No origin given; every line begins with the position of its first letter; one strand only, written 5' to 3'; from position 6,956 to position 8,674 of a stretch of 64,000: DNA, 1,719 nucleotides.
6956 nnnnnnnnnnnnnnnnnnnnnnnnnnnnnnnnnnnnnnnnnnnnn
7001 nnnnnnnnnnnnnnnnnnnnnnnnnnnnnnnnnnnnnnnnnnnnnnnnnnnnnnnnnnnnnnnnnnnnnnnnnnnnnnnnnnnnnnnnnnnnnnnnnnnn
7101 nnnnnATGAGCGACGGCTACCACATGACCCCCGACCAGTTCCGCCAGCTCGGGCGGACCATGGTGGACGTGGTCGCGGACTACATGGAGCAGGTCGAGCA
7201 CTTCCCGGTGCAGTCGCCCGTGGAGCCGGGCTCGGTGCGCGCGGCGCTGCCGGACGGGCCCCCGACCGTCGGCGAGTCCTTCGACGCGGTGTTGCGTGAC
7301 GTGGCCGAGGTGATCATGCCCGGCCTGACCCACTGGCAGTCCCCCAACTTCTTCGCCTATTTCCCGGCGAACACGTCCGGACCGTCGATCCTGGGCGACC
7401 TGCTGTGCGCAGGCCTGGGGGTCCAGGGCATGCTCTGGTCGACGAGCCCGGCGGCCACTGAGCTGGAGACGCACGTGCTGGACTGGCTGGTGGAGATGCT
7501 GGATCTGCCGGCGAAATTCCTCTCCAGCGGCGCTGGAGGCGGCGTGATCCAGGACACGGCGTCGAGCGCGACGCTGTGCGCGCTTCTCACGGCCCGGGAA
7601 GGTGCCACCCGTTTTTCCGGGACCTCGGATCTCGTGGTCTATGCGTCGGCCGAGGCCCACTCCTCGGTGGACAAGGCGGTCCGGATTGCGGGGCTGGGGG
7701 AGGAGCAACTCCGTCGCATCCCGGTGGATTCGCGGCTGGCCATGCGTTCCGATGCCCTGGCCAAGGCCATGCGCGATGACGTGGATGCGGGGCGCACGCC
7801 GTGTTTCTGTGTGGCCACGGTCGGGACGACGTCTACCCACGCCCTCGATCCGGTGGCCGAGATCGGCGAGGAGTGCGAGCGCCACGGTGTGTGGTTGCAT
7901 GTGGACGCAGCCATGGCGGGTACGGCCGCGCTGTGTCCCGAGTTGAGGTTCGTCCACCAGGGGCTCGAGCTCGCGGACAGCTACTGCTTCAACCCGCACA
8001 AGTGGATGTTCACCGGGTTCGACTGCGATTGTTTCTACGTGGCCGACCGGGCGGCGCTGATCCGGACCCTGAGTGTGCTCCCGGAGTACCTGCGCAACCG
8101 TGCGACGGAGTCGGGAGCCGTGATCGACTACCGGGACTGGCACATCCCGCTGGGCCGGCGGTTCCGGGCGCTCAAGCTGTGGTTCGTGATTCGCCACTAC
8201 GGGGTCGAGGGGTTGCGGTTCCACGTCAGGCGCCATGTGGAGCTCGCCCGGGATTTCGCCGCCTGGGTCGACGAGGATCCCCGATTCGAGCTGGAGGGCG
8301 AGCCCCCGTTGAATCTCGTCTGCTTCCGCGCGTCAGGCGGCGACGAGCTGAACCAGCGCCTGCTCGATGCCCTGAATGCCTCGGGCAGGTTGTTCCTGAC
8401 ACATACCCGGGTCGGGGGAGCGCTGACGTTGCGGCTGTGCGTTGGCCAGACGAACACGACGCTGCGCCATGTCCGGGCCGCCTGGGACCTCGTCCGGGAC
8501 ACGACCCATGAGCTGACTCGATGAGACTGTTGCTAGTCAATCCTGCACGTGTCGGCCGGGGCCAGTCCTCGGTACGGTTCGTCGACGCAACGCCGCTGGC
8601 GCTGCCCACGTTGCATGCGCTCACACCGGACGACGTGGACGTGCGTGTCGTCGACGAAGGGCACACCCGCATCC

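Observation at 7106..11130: Aromatic amino-acid decarboxylase coupled to a B12-radical-SAM enzyme, with a convergent Atg22-type exporter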

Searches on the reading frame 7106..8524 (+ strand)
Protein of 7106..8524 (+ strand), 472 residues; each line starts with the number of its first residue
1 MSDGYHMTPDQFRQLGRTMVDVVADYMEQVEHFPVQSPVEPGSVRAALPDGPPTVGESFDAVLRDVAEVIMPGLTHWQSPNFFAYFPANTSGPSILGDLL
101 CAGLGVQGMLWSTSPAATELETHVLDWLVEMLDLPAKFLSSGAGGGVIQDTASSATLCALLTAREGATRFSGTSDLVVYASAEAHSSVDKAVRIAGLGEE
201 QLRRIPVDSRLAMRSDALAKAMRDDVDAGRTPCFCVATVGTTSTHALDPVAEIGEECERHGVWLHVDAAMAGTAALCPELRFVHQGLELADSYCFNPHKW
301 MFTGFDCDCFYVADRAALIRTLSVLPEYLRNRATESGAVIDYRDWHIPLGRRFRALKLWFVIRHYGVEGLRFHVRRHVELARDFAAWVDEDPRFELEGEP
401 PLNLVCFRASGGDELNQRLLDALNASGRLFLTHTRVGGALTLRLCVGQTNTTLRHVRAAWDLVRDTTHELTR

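Call 7: search_protein_families(library=pfam, proteins=[window:7106-8524:+])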
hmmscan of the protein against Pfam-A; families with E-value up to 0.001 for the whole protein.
window:7106-8524:+ (472 aa): 2 families
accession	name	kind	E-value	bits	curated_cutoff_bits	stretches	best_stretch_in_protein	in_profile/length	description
PF00282.25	Pyridoxal_deC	-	4.5e-111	371.7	27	1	41-409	1-374/375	Pyridoxal-dependent decarboxylase conserved domain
PF00266.25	Aminotran_5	-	0.00011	21.7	21.5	1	156-270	71-178/371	Aminotransferase class-V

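Call 8: search_protein_families(library=ncbifam, proteins=[window:7106-8524:+])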
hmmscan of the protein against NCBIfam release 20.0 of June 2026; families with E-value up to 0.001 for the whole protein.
window:7106-8524:+ (472 aa): 5 families
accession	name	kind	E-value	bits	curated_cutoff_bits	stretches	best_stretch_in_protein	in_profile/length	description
NF052646.1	DABADecarRhbB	equivalog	8.7e-46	156.5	900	1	50-470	68-485/491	L-2,4-diaminobutyrate decarboxylase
TIGR03799.1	NOD_PanD_pyr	equivalog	1.3e-26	93.1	606.1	1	167-410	201-438/522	pyridoxal-dependent aspartate 1-decarboxylase PanP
TIGR03812.1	tyr_de_CO2_Arch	equivalog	2.7e-17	62.7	299.4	1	117-421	57-338/375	tyrosine decarboxylase MfnA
NF002748.0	PRK02769.1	equivalog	7.3e-13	48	305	1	118-381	64-303/382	histidine decarboxylase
TIGR03811.1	tyr_de_CO2_Ent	equivalog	1.5e-06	27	905.3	1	184-273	231-325/608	tyrosine decarboxylase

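Call 9: search_solved_structures(query=window:7106-8524:+, max_evalue=1e-10)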
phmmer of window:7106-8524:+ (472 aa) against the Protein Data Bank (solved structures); distinct sequences matched with E-value up to 1e-10: 29.
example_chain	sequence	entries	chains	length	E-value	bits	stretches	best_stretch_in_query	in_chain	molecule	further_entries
6eei_A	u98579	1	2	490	6.9e-143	480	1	7-467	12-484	Tyrosine decarboxylase 1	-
9dui_A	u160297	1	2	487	7.8e-136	456.7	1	7-470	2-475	Aromatic-L-amino-acid decarboxylase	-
1js3_A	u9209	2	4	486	1.1e-135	456.2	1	9-470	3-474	DOPA decarboxylase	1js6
6eew_A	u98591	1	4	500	2.2e-133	448.6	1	9-470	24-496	Aromatic-L-amino-acid decarboxylase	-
6eem_A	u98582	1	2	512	3.4e-133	448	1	7-468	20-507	Tyrosine/dopa decarboxylase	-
3rbf_A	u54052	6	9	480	4.3e-132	444.4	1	8-469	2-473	Aromatic-L-amino-acid decarboxylase | aromatic L-amino acid decarboxylase | Dopa decarboxylase (Aromatic L-amino acid decarboxylase)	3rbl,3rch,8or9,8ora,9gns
6liu_A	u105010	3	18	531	4.8e-132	444.2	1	7-409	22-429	Tyrosine/DOPA decarboxylase 2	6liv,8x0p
9hrh_A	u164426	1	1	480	1.5e-131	442.5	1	8-469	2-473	Aromatic-L-amino-acid decarboxylase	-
9hri_A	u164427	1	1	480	4.1e-131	441.2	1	8-469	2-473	Aromatic-L-amino-acid decarboxylase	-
8x0o_A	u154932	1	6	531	8.5e-131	440.1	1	7-409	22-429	Tyrosine/DOPA decarboxylase 2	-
4e1o_A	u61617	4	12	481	2.2e-125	422.3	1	7-467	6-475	Histidine decarboxylase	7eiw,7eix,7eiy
7xin_A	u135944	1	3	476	2.3e-124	418.9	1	8-467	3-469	DOPA decarboxylase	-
6khn_A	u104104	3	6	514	4e-120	404.9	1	9-470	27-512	Tryptophan decarboxylase 1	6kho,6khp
3k40_A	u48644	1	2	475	7.9e-117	394.1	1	10-466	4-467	Aromatic-L-amino-acid decarboxylase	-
6eeq_A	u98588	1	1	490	3.1e-113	382.2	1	16-469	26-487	4-hydroxyphenylacetaldehyde synthase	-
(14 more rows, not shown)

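Call 26: find_homologous_proteins(query=window:7106-8524:+, max_evalue=1e-30)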
Query window:7106-8524:+ (472 aa): 8000 proteins with E <= 1e-30 among 8000 candidates; the best 120 are listed.
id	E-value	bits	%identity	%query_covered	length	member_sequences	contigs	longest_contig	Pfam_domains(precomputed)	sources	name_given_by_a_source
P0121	0.0e+0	1092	100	100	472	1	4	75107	PF00282.26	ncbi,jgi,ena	-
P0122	1.3e-250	850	79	99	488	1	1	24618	PF00282.26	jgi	jgi:aromatic-L-amino-acid/L-tryptophan decarboxylase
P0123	1.2e-230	784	71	99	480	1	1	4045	PF00282.26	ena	-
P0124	2.0e-228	777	70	99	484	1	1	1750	PF00282.26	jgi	jgi:aromatic-L-amino-acid decarboxylase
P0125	3.0e-228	776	69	100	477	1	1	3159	PF00282.26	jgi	jgi:aromatic-L-amino-acid decarboxylase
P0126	8.8e-228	775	71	99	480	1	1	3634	PF00282.26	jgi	jgi:aromatic-L-amino-acid decarboxylase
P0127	1.3e-227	774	70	99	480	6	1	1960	PF00282.26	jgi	jgi:aromatic-L-amino-acid decarboxylase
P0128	1.7e-227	774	69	100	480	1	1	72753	PF00282.26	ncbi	ncbi:MAG: pyridoxal-dependent decarboxylase [Anaerolineae bacterium]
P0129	3.4e-227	773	70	99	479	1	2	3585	PF00282.26,PF00266.26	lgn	-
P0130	8.2e-227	772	69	99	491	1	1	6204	PF00282.26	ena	-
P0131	9.2e-227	771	69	99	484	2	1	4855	PF00282.26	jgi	jgi:aromatic-L-amino-acid decarboxylase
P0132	1.2e-226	771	73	98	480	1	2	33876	PF00282.26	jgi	-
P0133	1.3e-226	771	70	99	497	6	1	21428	PF00282.26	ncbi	-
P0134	1.3e-226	771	69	99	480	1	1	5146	PF00282.26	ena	-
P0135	1.7e-226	771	69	99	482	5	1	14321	PF00282.26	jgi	jgi:aromatic-L-amino-acid decarboxylase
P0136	1.7e-226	771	70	99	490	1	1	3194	PF00282.26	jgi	jgi:aromatic-L-amino-acid decarboxylase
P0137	2.1e-226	770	70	99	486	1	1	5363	PF00282.26,PF00266.26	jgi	-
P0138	2.5e-226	770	69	99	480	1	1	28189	PF00282.26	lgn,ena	-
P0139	2.8e-226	770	67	100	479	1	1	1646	PF00282.26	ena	-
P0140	2.9e-226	770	70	99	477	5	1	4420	PF00282.26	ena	-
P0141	5.0e-226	769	70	98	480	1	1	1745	PF00282.26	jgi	jgi:aromatic-L-amino-acid decarboxylase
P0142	5.0e-226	769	70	99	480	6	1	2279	PF00282.26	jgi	jgi:aromatic-L-amino-acid decarboxylase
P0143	5.9e-226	769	69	99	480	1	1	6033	PF00282.26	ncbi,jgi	ncbi:MAG: pyridoxal-dependent decarboxylase [Anaerolineae bacterium]|jgi:aromatic-L-amino-acid decar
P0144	9.8e-226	768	70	98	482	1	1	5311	PF00282.26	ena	-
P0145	1.1e-225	768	70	99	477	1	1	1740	PF00282.26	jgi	-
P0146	1.2e-225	768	69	100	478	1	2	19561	PF00282.26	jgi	jgi:aromatic-L-amino-acid decarboxylase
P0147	1.5e-225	767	69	99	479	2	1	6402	PF00282.26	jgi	jgi:aromatic-L-amino-acid decarboxylase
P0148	1.6e-225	767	71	99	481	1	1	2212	PF00282.26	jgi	-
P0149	1.6e-225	767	68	99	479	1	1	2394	PF00282.26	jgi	jgi:aromatic-L-amino-acid decarboxylase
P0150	1.6e-225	767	69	99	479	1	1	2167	PF00282.26,PF00266.26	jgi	-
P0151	1.8e-225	767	71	98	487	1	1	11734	PF00282.26,PF01212.28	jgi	jgi:aromatic-L-amino-acid/L-tryptophan decarboxylase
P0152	1.9e-225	767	69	99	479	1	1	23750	PF00282.26,PF00266.26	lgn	-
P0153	2.0e-225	767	70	99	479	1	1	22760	PF00282.26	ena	-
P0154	2.1e-225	767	69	99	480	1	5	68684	PF00282.26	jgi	-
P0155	2.2e-225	767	69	99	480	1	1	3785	PF00282.26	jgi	jgi:aromatic-L-amino-acid decarboxylase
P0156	2.7e-225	767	69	99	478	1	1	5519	PF00282.26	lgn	-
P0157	3.3e-225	766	70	99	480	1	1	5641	PF00282.26,PF00266.26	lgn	-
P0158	3.4e-225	766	70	99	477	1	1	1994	PF00282.26,PF00266.26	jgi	jgi:aromatic-L-amino-acid decarboxylase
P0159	3.9e-225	766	70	98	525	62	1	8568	PF00282.26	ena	-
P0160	4.0e-225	766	70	97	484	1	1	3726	PF00282.26,PF00266.26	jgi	-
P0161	4.2e-225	766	69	99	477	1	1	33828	PF00282.26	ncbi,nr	ncbi:MAG: pyridoxal-dependent decarboxylase [Anaerolineae bacterium]|nr:pyridoxal-dependent decarbox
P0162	4.2e-225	766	69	99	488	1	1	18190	PF00282.26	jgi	-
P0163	5.0e-225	766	70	99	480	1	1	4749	PF00282.26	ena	-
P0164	5.6e-225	766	69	98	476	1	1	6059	PF00282.26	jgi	jgi:aromatic-L-amino-acid decarboxylase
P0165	5.8e-225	766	69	99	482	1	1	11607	PF00282.26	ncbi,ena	-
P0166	6.0e-225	765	68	99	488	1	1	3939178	PF00282.26,PF01212.28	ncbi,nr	ncbi:MAG: aspartate aminotransferase family protein [Phycisphaerales bacterium]|nr:MAG: aspartate am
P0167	6.1e-225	765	68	99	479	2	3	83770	PF00282.26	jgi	jgi:aromatic-L-amino-acid decarboxylase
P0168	6.8e-225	765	67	99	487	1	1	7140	PF00282.26,PF05889.20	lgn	-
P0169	6.8e-225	765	71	97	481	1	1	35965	PF00282.26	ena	-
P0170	6.9e-225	765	72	98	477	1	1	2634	PF00282.26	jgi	-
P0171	6.9e-225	765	69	99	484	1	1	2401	PF00282.26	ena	-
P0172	7.6e-225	765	69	99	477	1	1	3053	PF00282.26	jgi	-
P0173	7.7e-225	765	69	99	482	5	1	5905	PF00282.26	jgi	jgi:aromatic-L-amino-acid decarboxylase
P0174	7.8e-225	765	69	99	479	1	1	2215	PF00282.26,PF00266.26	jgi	jgi:aromatic-L-amino-acid decarboxylase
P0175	8.0e-225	765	69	98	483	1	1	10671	PF00282.26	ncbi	-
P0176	8.0e-225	765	69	100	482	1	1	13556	PF00282.26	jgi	jgi:aromatic-L-amino-acid/L-tryptophan decarboxylase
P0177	8.6e-225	765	69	99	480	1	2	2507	PF00282.26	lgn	-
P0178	8.6e-225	765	69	99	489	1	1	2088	PF00282.26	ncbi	ncbi:MAG: pyridoxal-dependent decarboxylase [Terriglobia bacterium]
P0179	1.0e-224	765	68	99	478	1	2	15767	PF00282.26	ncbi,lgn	ncbi:MAG: aminotransferase class V-fold PLP-dependent enzyme [Candidatus Bipolaricaulia bacterium]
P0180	1.1e-224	765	70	99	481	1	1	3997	PF00282.26,PF00266.26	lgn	-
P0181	1.2e-224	764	69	100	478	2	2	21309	PF00282.26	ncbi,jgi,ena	-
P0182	1.3e-224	764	70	99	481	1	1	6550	PF00282.26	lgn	-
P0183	1.5e-224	764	68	99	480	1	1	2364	PF00282.26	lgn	-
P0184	1.7e-224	764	68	99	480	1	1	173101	PF00282.26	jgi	jgi:aromatic-L-amino-acid decarboxylase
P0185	1.7e-224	764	69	99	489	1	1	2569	PF00282.26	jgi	jgi:aromatic-L-amino-acid decarboxylase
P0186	1.8e-224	764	68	100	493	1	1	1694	PF00282.26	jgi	-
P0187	1.8e-224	764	70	98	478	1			PF00282.26,PF00266.26,PF01212.28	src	-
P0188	1.9e-224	764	69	99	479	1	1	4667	PF00282.26,PF00266.26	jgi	jgi:aromatic-L-amino-acid decarboxylase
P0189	2.1e-224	764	69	99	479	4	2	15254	PF00282.26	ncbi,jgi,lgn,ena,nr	ncbi:MAG TPA: pyridoxal-dependent decarboxylase [Terriglobia bacterium]|nr:pyridoxal-dependent decar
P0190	2.1e-224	764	69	99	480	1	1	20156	PF00282.26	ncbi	-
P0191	2.1e-224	764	69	99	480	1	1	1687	PF00282.26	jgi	jgi:aromatic-L-amino-acid decarboxylase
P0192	2.8e-224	763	71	98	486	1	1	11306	PF00282.26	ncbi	-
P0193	3.1e-224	763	68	99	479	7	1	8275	PF00282.26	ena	-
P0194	3.3e-224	763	70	99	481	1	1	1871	PF00282.26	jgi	-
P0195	3.4e-224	763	66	99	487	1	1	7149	PF00282.26,PF05889.20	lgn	-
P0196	3.4e-224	763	68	100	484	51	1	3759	PF00282.26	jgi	jgi:aromatic-L-amino-acid decarboxylase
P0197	3.5e-224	763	70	97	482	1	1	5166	PF00282.26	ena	-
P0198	3.6e-224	763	68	99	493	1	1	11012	PF00282.26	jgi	jgi:aromatic-L-amino-acid decarboxylase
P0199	3.7e-224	763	68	99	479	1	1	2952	PF00282.26,PF00266.26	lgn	-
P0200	4.0e-224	763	70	98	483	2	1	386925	PF00282.26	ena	-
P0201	4.1e-224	763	69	99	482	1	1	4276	PF00282.26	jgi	-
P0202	5.0e-224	762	69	99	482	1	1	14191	PF00282.26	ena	-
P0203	5.4e-224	762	69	99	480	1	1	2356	PF00282.26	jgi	jgi:aromatic-L-amino-acid decarboxylase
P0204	6.4e-224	762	68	100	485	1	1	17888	PF00282.26,PF00266.26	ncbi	-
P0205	7.3e-224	762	69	99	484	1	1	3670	PF00282.26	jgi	jgi:aromatic-L-amino-acid decarboxylase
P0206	7.8e-224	762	70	99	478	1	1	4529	PF00282.26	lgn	-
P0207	7.8e-224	762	70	98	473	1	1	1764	PF00282.26,PF01212.28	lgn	-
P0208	8.0e-224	762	68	99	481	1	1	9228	PF00282.26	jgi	jgi:aromatic-L-amino-acid/L-tryptophan decarboxylase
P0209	8.1e-224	762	69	100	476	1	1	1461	PF00282.26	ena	-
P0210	8.5e-224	762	69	98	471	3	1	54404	PF00282.26,PF00266.26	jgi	-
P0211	9.1e-224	762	73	97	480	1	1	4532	PF00282.26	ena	-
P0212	9.2e-224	762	69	99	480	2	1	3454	PF00282.26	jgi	jgi:aromatic-L-amino-acid decarboxylase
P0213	9.9e-224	761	69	99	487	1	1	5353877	PF00282.26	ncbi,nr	ncbi:MAG: aspartate aminotransferase family protein [Anaerolineales bacterium]|nr:MAG: aspartate ami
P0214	1.0e-223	761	68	99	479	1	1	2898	PF00282.26,PF00266.26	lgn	-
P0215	1.0e-223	761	70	99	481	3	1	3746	PF00282.26,PF01212.28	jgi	jgi:aromatic-L-amino-acid/L-tryptophan decarboxylase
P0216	1.1e-223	761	68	99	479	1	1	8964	PF00282.26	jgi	jgi:aromatic-L-amino-acid decarboxylase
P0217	1.1e-223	761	69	99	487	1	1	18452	PF00282.26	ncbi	-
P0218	1.2e-223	761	70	99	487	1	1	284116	PF00282.26,PF00266.26,PF01212.28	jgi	jgi:aromatic-L-amino-acid/L-tryptophan decarboxylase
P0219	1.2e-223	761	70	99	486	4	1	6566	PF00282.26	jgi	jgi:aromatic-L-amino-acid decarboxylase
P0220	1.3e-223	761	70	97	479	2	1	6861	PF00282.26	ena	-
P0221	1.3e-223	761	72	97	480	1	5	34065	PF00282.26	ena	-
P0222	1.3e-223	761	70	97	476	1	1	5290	PF00282.26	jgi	jgi:aromatic-L-amino-acid decarboxylase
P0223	1.4e-223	761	68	99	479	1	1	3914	PF00282.26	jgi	jgi:aromatic-L-amino-acid decarboxylase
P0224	1.5e-223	761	70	99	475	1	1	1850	PF00282.26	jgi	jgi:aromatic-L-amino-acid decarboxylase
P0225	1.6e-223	761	68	100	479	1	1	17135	PF00282.26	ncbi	-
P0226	1.6e-223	761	70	97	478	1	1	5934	PF00282.26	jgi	-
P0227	1.6e-223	761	68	99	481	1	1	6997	PF00282.26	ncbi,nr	ncbi:MAG: pyridoxal-dependent decarboxylase [Planctomycetota bacterium]|nr:pyridoxal-dependent decar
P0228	1.8e-223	761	69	99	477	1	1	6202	PF00282.26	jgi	-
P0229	1.9e-223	761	68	99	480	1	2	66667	PF00282.26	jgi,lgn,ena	-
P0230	1.9e-223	761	70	99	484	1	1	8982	PF00282.26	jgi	-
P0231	2.0e-223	760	70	99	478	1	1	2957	PF00282.26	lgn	-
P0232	2.1e-223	760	70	100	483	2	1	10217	PF00282.26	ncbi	-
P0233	2.2e-223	760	69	99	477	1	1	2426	PF00282.26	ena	-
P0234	2.3e-223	760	68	99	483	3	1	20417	PF00282.26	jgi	jgi:aromatic-L-amino-acid decarboxylase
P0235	2.3e-223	760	69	98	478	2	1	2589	PF00282.26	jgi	jgi:aromatic-L-amino-acid decarboxylase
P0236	2.4e-223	760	71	99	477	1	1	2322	PF00282.26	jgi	jgi:aromatic-L-amino-acid decarboxylase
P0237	2.4e-223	760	70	97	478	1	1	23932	PF00282.26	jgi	-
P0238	2.5e-223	760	69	99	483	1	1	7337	PF00282.26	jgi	jgi:aromatic-L-amino-acid/L-tryptophan decarboxylase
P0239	2.5e-223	760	68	99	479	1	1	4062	PF00282.26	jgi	jgi:aromatic-L-amino-acid decarboxylase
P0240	2.6e-223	760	68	99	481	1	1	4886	PF00282.26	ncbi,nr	ncbi:MAG: aminotransferase class V-fold PLP-dependent enzyme [Nitrospinota bacterium]|nr:MAG: aminot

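Call 27: find_related_loci(query=window:7106-8524:+, collection=metagenome_contigs, flank=8000)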
Query window:7106-8524:+ (472 aa) in metagenome_contigs; peptide patterns used: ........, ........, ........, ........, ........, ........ (x = any residue, [..] = any of these).
600 stretches matched a pattern (row limit reached: there are more); 560 encode a relative of the query (tblastn E <= 1e-3); the best 80 are kept; 80 distinct loci.
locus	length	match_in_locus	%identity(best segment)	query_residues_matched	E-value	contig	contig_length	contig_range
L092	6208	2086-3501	69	5-470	0e+0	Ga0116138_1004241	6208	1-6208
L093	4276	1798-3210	69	5-470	0e+0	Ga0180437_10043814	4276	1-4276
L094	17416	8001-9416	69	5-470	0e+0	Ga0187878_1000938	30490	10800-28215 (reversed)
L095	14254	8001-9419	67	5-472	0e+0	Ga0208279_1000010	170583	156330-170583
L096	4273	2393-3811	68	5-472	0e+0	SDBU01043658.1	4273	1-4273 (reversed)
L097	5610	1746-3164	68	5-472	0e+0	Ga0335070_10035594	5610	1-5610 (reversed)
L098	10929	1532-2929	70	5-465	0e+0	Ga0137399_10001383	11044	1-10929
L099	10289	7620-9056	68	1-472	0e+0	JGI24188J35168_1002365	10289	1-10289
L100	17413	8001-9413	67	5-470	0e+0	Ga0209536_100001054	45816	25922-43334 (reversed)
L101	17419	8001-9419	68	5-472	0e+0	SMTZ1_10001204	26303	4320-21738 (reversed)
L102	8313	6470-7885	68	4-470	0e+0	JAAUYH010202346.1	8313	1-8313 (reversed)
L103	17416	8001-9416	67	4-470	0e+0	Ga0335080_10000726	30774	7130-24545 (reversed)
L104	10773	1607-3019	68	5-470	0e+0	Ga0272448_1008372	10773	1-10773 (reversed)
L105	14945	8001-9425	67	2-471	0e+0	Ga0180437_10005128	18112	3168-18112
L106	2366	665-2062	70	5-465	0e+0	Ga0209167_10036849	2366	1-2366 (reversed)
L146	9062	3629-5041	66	5-470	0e+0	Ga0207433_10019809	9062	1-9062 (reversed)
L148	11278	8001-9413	66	5-470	0e+0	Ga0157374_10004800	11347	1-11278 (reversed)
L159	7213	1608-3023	66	5-471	0e+0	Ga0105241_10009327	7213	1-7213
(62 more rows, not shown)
